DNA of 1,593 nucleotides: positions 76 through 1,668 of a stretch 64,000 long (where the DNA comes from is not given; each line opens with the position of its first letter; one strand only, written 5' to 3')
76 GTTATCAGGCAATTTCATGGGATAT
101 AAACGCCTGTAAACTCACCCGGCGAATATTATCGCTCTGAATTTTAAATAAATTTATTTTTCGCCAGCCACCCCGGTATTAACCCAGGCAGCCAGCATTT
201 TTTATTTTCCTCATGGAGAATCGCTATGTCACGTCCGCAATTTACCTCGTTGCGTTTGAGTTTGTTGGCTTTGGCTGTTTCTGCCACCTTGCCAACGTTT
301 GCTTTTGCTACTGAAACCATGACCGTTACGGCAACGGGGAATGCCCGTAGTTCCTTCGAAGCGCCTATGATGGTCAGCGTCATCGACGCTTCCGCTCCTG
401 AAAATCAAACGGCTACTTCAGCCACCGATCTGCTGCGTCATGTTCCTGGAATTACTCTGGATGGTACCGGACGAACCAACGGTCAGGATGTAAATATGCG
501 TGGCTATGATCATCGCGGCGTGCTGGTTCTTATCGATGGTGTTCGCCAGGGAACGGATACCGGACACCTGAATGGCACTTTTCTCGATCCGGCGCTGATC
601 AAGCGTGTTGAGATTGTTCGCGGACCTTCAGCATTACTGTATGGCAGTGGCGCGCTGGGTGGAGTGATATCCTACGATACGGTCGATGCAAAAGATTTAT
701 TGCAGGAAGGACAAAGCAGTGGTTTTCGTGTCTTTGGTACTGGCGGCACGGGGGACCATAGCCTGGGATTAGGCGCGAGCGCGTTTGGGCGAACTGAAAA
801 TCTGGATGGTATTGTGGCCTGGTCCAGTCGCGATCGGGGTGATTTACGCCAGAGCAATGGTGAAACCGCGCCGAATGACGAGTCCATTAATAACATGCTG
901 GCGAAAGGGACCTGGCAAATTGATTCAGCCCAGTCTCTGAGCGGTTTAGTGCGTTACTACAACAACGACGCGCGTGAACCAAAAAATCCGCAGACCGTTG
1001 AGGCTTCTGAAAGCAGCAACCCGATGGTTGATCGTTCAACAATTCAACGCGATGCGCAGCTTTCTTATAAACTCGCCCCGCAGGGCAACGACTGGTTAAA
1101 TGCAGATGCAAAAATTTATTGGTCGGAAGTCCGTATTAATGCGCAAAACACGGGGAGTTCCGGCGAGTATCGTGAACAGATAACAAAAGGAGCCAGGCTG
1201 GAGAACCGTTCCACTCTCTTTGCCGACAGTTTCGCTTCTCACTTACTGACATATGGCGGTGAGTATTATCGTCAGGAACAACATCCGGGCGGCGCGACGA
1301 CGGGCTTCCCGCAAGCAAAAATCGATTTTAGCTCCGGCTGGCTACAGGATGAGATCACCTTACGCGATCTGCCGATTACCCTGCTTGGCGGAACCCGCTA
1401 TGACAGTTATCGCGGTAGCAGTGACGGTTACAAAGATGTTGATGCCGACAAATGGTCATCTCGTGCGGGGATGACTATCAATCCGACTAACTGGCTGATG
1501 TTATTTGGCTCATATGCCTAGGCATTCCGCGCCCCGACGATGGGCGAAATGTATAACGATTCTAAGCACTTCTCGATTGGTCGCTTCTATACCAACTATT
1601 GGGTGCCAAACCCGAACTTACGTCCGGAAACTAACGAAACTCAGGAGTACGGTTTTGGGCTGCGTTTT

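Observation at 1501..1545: In-frame amber codon inside the hemin receptor gene chuA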

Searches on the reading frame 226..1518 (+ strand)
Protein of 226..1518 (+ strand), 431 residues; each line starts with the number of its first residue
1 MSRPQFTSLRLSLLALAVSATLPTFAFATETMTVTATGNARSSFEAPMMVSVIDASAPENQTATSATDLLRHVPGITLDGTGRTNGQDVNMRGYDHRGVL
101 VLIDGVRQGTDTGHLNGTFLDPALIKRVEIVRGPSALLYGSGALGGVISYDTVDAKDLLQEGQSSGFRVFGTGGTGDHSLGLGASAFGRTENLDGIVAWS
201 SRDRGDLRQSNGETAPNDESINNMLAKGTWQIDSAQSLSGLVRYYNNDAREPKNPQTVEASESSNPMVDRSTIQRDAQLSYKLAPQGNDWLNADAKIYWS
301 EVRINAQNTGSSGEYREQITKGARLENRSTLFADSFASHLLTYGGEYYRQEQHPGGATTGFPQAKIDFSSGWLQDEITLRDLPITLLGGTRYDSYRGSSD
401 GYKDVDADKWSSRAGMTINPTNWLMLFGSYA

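Call 7: list_cluster_members(proteins=[window:226-1518:+, window:1540-2205:+])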
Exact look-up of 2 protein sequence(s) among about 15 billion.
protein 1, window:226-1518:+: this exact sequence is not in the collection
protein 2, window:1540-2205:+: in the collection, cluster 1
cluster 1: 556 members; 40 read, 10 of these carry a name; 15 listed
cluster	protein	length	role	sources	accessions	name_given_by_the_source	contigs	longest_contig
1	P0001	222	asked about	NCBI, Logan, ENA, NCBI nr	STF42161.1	hemin TonB-dependent receptor [Escherichia coli]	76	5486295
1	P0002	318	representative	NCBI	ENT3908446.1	TonB-dependent heme/hemoglobin receptor ChuA/ShuA, partial [Escherichia coli]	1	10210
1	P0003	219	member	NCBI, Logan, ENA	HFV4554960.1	TPA: TonB-dependent heme/hemoglobin receptor ChuA/ShuA, partial [Escherichia coli]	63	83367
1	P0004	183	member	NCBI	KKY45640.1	hypothetical protein AAY45_20520, partial [Escherichia coli O157:H7]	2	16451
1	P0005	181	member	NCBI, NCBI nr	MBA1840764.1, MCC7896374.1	TonB-dependent heme/hemoglobin receptor ChuA/ShuA, partial [Escherichia coli] | TonB-dependent receptor [Escherichia coli]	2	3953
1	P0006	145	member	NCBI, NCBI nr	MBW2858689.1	TonB-dependent receptor, partial [Escherichia coli] | TonB-dependent receptor [Escherichia coli]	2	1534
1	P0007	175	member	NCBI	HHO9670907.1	TPA: TonB-dependent heme/hemoglobin receptor ChuA/ShuA, partial [Escherichia coli]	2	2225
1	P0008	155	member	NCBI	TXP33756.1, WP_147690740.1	TonB-dependent receptor domain-containing protein, partial [Escherichia coli]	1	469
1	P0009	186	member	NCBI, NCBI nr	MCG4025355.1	TonB-dependent heme/hemoglobin receptor ChuA/ShuA, partial [Escherichia coli] | TonB-dependent heme/hemoglobin receptor ChuA/ShuA [Escherichia coli]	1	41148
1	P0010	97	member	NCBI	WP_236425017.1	TonB-dependent receptor domain-containing protein, partial [Escherichia coli]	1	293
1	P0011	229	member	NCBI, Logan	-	-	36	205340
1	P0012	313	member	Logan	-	-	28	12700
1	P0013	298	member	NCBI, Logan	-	-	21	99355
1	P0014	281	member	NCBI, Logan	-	-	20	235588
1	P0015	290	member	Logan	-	-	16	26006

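Call 8: find_encoding_contigs(protein=P0001, flank=4000, max_places=10)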
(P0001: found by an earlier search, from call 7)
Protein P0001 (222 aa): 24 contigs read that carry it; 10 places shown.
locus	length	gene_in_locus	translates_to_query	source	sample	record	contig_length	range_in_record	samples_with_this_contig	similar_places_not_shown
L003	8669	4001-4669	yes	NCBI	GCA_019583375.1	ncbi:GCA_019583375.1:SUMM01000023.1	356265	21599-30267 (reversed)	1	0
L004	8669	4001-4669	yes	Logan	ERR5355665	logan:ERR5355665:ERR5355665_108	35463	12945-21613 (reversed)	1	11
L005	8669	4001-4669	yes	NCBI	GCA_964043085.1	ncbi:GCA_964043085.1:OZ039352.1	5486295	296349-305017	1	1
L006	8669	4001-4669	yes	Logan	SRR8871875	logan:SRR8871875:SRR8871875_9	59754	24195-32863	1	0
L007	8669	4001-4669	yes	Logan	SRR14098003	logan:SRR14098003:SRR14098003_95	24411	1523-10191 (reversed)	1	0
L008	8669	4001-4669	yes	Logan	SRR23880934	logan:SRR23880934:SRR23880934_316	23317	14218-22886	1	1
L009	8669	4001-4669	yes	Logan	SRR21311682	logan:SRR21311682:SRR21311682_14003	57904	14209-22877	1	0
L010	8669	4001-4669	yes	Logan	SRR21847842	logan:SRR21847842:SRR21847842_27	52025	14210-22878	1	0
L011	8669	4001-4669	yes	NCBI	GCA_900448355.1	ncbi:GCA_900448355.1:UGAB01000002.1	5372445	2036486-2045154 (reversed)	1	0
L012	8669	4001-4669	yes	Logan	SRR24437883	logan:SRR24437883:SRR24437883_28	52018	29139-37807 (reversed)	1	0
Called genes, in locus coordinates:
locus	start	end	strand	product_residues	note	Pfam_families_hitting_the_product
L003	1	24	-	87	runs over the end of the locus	-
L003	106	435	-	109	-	-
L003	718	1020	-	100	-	-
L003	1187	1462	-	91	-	PF01497:Peripla_BP_2 (weak)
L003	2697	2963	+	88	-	-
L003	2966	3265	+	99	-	PF07715:Plug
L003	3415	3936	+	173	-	-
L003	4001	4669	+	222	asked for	PF00593:TonB_dep_Rec_b-barrel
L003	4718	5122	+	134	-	PF06228:ChuX_HutX, PF05171:HemS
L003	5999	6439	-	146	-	-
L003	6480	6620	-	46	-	-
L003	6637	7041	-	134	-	PF03843:Slp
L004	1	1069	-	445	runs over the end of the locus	PF04055:Radical_SAM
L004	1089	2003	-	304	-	PF01497:Peripla_BP_2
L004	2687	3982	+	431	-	PF07715:Plug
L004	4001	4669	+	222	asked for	PF00593:TonB_dep_Rec_b-barrel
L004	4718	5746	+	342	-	PF05171:HemS, PF06228:ChuX_HutX, PF05171:HemS, PF06228:ChuX_HutX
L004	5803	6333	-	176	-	PF00196:GerE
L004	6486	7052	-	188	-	PF03843:Slp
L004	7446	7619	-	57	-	-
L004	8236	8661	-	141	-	PF03960:ArsC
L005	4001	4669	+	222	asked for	PF00593:TonB_dep_Rec_b-barrel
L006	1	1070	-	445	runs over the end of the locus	PF04055:Radical_SAM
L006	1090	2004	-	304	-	PF01497:Peripla_BP_2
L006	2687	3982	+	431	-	PF07715:Plug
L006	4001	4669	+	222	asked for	PF00593:TonB_dep_Rec_b-barrel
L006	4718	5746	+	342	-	PF05171:HemS, PF06228:ChuX_HutX, PF05171:HemS, PF06228:ChuX_HutX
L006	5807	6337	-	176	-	PF00196:GerE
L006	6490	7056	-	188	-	PF03843:Slp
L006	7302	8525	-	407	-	-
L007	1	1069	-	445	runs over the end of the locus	PF04055:Radical_SAM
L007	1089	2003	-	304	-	PF01497:Peripla_BP_2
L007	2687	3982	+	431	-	PF07715:Plug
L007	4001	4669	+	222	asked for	PF00593:TonB_dep_Rec_b-barrel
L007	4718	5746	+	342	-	PF05171:HemS, PF06228:ChuX_HutX, PF05171:HemS, PF06228:ChuX_HutX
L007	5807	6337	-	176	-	PF00196:GerE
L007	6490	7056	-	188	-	PF03843:Slp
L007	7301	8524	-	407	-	-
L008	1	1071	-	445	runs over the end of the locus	PF04055:Radical_SAM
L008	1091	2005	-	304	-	PF01497:Peripla_BP_2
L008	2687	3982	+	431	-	PF07715:Plug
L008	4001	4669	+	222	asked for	PF00593:TonB_dep_Rec_b-barrel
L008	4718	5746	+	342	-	PF05171:HemS, PF06228:ChuX_HutX, PF05171:HemS, PF06228:ChuX_HutX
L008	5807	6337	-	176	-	PF00196:GerE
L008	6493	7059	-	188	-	PF03843:Slp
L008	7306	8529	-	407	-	-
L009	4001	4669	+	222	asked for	PF00593:TonB_dep_Rec_b-barrel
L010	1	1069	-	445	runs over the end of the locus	PF04055:Radical_SAM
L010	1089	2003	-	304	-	PF01497:Peripla_BP_2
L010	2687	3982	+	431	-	PF07715:Plug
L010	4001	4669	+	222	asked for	PF00593:TonB_dep_Rec_b-barrel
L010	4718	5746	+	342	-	PF05171:HemS, PF06228:ChuX_HutX, PF05171:HemS, PF06228:ChuX_HutX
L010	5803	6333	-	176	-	PF00196:GerE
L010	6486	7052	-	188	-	PF03843:Slp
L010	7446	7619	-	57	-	-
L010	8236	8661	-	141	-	PF03960:ArsC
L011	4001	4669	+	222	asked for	PF00593:TonB_dep_Rec_b-barrel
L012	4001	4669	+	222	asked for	PF00593:TonB_dep_Rec_b-barrel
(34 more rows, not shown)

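Call 27: list_cluster_members(proteins=[L013:688-1638:+, L013:688-1734:+, L013:688-1806:+, L013:688-1914:+, L013:688-1953:+, L004:2687-3979:+, L006:2687-3979:+, L007:2687-3979:+, L008:2687-3979:+, L010:2687-3979:+])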
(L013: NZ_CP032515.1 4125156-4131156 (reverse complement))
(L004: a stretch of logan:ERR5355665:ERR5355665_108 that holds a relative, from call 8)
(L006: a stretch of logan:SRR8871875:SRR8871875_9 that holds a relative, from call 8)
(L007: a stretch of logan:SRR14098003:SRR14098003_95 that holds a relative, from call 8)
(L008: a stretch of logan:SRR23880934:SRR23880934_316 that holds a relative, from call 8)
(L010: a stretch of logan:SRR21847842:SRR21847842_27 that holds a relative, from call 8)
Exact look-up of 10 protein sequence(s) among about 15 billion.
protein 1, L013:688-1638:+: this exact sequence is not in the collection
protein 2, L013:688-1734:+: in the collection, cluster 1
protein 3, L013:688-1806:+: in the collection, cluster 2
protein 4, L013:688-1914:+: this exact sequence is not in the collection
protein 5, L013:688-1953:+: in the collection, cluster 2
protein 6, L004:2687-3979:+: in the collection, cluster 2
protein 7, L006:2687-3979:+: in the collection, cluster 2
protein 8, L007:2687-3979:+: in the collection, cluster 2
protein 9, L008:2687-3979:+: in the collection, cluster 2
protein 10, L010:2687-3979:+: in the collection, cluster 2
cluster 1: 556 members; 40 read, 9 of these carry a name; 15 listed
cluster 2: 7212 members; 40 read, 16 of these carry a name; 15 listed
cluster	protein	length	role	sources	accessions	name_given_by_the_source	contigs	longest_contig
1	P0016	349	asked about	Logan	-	-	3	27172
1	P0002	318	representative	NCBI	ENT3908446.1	TonB-dependent heme/hemoglobin receptor ChuA/ShuA, partial [Escherichia coli]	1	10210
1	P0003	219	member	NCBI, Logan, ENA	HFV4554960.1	TPA: TonB-dependent heme/hemoglobin receptor ChuA/ShuA, partial [Escherichia coli]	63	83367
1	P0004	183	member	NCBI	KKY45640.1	hypothetical protein AAY45_20520, partial [Escherichia coli O157:H7]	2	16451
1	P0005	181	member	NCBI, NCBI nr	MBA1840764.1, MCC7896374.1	TonB-dependent heme/hemoglobin receptor ChuA/ShuA, partial [Escherichia coli] | TonB-dependent receptor [Escherichia coli]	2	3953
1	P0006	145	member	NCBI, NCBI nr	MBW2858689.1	TonB-dependent receptor, partial [Escherichia coli] | TonB-dependent receptor [Escherichia coli]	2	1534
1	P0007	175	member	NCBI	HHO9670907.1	TPA: TonB-dependent heme/hemoglobin receptor ChuA/ShuA, partial [Escherichia coli]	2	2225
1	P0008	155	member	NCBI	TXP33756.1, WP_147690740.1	TonB-dependent receptor domain-containing protein, partial [Escherichia coli]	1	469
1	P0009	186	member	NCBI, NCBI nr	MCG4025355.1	TonB-dependent heme/hemoglobin receptor ChuA/ShuA, partial [Escherichia coli] | TonB-dependent heme/hemoglobin receptor ChuA/ShuA [Escherichia coli]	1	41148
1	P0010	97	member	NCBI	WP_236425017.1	TonB-dependent receptor domain-containing protein, partial [Escherichia coli]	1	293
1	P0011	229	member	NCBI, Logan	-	-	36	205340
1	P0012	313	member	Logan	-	-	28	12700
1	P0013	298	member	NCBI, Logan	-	-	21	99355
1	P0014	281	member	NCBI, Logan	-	-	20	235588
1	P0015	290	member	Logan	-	-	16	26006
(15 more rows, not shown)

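Call 29: list_cluster_members(proteins=[L013:688-1980:+, L013:688-1281:+, L013:688-1374:+, L013:688-1008:+, L013:688-1164:+, L013:688-1311:+, L013:688-1392:+, L013:688-1452:+, L013:688-1542:+])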
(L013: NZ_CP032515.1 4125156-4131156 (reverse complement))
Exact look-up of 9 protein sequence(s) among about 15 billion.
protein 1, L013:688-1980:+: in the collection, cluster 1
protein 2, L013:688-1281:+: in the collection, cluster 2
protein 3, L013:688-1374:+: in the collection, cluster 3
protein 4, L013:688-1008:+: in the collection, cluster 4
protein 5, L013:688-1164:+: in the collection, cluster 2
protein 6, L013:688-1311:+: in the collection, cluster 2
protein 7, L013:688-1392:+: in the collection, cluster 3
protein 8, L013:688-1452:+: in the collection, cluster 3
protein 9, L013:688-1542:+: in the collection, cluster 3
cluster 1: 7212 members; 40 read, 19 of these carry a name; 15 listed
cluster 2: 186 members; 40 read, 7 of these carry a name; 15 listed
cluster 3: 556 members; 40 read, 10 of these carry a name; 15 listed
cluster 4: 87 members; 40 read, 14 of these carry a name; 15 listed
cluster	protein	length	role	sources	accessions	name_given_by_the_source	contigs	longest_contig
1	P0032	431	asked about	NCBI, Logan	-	-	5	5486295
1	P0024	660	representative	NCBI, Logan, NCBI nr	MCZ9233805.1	TonB-dependent heme/hemoglobin receptor ChuA/ShuA [Escherichia albertii]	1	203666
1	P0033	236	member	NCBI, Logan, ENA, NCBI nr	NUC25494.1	TonB-dependent heme/hemoglobin receptor ChuA/ShuA, partial [Escherichia coli] | TonB-dependent heme/hemoglobin receptor ChuA/ShuA [Escherichia coli]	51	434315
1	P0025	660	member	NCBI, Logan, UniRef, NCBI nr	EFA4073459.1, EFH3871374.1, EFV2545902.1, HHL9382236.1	TPA: TonB-dependent heme/hemoglobin receptor ChuA/ShuA [Escherichia coli] | TonB-dependent heme/hemoglobin receptor ChuA/ShuA n=1 Tax=Escherichia coli TaxID=562 ... | TonB-dependent heme/hemoglobin receptor ChuA/ShuA [Escherichia coli]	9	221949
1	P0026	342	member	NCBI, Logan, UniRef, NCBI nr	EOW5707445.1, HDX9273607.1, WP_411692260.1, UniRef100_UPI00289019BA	TPA: hematinate-forming heme oxygenase ChuS [Escherichia coli] | hematinate-forming heme oxygenase ChuS n=1 Tax=Escherichia coli TaxID=562 ... | hematinate-forming heme oxygenase ChuS [Escherichia coli]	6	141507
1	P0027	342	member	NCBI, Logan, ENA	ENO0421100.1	hematinate-forming heme oxygenase ChuS [Escherichia coli]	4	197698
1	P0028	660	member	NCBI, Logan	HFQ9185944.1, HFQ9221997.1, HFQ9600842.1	TPA: TonB-dependent heme/hemoglobin receptor ChuA/ShuA [Escherichia coli]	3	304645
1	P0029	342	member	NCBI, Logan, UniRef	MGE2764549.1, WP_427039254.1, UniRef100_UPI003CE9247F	hematinate-forming heme oxygenase ChuS [Escherichia coli] | hematinate-forming heme oxygenase ChuS n=1 Tax=Escherichia coli TaxID=562 ...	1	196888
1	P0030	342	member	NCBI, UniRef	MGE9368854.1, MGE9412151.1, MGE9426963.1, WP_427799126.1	hematinate-forming heme oxygenase ChuS [Escherichia coli] | hematinate-forming heme oxygenase ChuS n=1 Tax=Escherichia coli TaxID=562 ...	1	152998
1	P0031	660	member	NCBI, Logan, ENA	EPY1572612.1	TonB-dependent heme/hemoglobin receptor ChuA/ShuA [Escherichia coli]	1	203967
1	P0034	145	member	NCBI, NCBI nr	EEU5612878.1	hemin-degrading factor [Escherichia coli]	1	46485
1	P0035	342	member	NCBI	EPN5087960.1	hematinate-forming heme oxygenase ChuS [Escherichia coli]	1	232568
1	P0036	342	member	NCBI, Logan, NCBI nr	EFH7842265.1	hematinate-forming heme oxygenase ChuS [Escherichia coli]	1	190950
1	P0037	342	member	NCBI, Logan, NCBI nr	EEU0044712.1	hematinate-forming heme oxygenase ChuS [Escherichia coli]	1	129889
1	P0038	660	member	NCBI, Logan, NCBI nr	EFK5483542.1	TonB-dependent hemoglobin/transferrin/lactoferrin family receptor [Escherichia coli]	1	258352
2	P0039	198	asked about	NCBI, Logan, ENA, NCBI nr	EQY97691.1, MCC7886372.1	hypothetical protein G969_03748 [Escherichia coli UMEA 3337-1]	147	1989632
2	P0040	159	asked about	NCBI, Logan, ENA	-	-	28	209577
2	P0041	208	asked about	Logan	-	-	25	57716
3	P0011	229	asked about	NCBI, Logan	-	-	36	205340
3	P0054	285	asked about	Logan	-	-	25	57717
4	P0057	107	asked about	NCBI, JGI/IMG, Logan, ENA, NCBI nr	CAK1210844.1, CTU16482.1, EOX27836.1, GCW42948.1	hemin TonB-dependent receptor [Escherichia coli] | hemoglobin/transferrin/lactoferrin receptor protein | hypothetical protein A13I_01558 [Escherichia coli KTE186]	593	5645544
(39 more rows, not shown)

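Call 31: find_encoding_contigs(protein=P0057, flank=3000, max_places=10)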
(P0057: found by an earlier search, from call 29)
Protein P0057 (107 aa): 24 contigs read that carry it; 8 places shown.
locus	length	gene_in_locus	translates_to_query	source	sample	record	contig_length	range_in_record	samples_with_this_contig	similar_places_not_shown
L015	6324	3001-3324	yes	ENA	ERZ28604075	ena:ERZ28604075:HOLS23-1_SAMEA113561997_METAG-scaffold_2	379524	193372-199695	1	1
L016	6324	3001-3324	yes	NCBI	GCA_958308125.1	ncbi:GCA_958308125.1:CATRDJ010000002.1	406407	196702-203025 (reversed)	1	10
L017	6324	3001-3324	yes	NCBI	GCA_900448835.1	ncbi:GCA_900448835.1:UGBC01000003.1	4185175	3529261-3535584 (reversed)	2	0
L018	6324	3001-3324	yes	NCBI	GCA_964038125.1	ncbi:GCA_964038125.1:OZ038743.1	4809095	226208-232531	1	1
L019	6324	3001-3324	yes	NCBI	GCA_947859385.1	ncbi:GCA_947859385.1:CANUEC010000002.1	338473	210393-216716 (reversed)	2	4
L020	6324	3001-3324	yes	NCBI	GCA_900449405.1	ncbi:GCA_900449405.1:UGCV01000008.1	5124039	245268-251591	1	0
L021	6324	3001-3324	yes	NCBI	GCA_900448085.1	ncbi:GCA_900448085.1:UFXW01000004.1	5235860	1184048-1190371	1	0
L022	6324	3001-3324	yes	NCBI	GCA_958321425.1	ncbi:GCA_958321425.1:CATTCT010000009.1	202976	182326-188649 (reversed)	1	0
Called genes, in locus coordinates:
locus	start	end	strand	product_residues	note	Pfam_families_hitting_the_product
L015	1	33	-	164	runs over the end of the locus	PF06228:ChuX_HutX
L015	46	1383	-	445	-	PF04055:Radical_SAM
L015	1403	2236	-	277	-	PF01497:Peripla_BP_2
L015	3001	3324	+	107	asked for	PF07715:Plug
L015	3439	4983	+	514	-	PF00593:TonB_dep_Rec_b-barrel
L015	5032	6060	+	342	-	PF05171:HemS, PF06228:ChuX_HutX, PF05171:HemS, PF06228:ChuX_HutX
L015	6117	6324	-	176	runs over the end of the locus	PF00196:GerE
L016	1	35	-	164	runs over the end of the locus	PF06228:ChuX_HutX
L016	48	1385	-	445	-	PF04055:Radical_SAM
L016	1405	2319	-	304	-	PF01497:Peripla_BP_2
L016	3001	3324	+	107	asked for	PF07715:Plug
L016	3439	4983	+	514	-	PF00593:TonB_dep_Rec_b-barrel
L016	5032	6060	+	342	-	PF05171:HemS, PF06228:ChuX_HutX, PF05171:HemS, PF06228:ChuX_HutX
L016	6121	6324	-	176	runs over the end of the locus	PF00196:GerE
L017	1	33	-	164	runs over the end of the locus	PF06228:ChuX_HutX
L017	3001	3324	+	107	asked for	PF07715:Plug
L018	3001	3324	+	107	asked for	PF07715:Plug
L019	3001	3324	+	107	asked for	PF07715:Plug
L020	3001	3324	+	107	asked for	PF07715:Plug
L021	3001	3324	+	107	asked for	PF07715:Plug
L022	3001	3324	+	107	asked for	PF07715:Plug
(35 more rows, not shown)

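Call 32: find_encoding_contigs(protein=P0039, flank=3000, max_places=10)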
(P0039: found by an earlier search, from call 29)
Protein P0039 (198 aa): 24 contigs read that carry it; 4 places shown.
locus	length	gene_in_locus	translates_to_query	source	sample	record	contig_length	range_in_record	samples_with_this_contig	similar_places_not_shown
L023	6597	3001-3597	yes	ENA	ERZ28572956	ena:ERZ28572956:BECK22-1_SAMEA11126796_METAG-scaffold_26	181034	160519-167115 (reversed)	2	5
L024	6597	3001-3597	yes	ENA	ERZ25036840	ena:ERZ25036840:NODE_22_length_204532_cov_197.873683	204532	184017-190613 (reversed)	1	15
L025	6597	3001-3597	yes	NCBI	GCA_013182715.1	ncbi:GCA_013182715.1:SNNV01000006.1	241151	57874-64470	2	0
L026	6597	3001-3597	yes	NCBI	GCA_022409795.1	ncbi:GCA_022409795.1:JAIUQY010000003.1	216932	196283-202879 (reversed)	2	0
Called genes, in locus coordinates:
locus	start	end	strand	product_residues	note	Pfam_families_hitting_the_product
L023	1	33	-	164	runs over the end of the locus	PF06228:ChuX_HutX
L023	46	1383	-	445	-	PF04055:Radical_SAM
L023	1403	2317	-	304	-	PF01497:Peripla_BP_2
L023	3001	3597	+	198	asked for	PF07715:Plug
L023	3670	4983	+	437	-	PF00593:TonB_dep_Rec_b-barrel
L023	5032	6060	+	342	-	PF05171:HemS, PF06228:ChuX_HutX, PF05171:HemS, PF06228:ChuX_HutX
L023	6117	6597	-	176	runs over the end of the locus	PF00196:GerE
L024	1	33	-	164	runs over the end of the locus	PF06228:ChuX_HutX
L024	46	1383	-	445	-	PF04055:Radical_SAM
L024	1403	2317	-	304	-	PF01497:Peripla_BP_2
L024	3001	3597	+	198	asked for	PF07715:Plug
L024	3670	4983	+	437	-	PF00593:TonB_dep_Rec_b-barrel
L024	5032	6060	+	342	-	PF05171:HemS, PF06228:ChuX_HutX, PF05171:HemS, PF06228:ChuX_HutX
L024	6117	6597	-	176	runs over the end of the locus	PF00196:GerE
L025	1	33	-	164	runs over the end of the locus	PF06228:ChuX_HutX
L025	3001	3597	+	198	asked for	PF07715:Plug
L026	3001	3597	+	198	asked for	PF07715:Plug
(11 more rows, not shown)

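Call 43: find_encoding_contigs(protein=P0040, flank=1500, max_places=10)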
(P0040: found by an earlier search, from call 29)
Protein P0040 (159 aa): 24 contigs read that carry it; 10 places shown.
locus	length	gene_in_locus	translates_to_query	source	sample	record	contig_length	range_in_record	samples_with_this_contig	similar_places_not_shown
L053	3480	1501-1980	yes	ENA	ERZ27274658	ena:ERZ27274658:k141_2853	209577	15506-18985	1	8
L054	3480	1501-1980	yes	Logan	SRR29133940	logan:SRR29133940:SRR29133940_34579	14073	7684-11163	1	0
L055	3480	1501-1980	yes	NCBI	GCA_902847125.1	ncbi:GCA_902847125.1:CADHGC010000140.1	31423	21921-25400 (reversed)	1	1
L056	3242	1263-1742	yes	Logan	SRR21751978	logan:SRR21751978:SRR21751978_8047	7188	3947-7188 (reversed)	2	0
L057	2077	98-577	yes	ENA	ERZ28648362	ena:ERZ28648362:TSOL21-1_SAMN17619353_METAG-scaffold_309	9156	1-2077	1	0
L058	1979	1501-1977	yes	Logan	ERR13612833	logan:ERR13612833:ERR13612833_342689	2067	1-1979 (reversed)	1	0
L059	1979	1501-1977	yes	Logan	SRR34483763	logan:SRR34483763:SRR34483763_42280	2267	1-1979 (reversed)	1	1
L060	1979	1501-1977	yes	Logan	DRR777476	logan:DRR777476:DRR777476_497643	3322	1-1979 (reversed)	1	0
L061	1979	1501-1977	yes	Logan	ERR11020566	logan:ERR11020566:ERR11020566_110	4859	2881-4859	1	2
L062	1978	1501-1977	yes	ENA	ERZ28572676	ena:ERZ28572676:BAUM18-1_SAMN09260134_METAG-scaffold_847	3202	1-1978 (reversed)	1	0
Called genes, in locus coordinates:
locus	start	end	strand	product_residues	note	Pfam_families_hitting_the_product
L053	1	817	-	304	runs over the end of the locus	PF01497:Peripla_BP_2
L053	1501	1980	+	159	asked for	PF07715:Plug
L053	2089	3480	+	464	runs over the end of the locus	PF00593:TonB_dep_Rec_b-barrel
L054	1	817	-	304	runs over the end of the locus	PF01497:Peripla_BP_2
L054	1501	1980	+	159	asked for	PF07715:Plug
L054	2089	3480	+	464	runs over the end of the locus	PF00593:TonB_dep_Rec_b-barrel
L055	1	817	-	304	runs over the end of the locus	PF01497:Peripla_BP_2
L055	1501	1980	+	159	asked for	PF07715:Plug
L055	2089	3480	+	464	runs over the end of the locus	PF00593:TonB_dep_Rec_b-barrel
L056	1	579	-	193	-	PF01497:Peripla_BP_2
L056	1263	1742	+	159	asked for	PF07715:Plug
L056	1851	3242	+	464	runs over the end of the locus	PF00593:TonB_dep_Rec_b-barrel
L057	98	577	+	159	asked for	PF07715:Plug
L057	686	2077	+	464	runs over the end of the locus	PF00593:TonB_dep_Rec_b-barrel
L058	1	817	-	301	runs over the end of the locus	PF01497:Peripla_BP_2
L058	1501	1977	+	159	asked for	PF07715:Plug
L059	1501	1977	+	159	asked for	PF07715:Plug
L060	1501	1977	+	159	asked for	PF07715:Plug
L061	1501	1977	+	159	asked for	PF07715:Plug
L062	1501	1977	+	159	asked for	PF07715:Plug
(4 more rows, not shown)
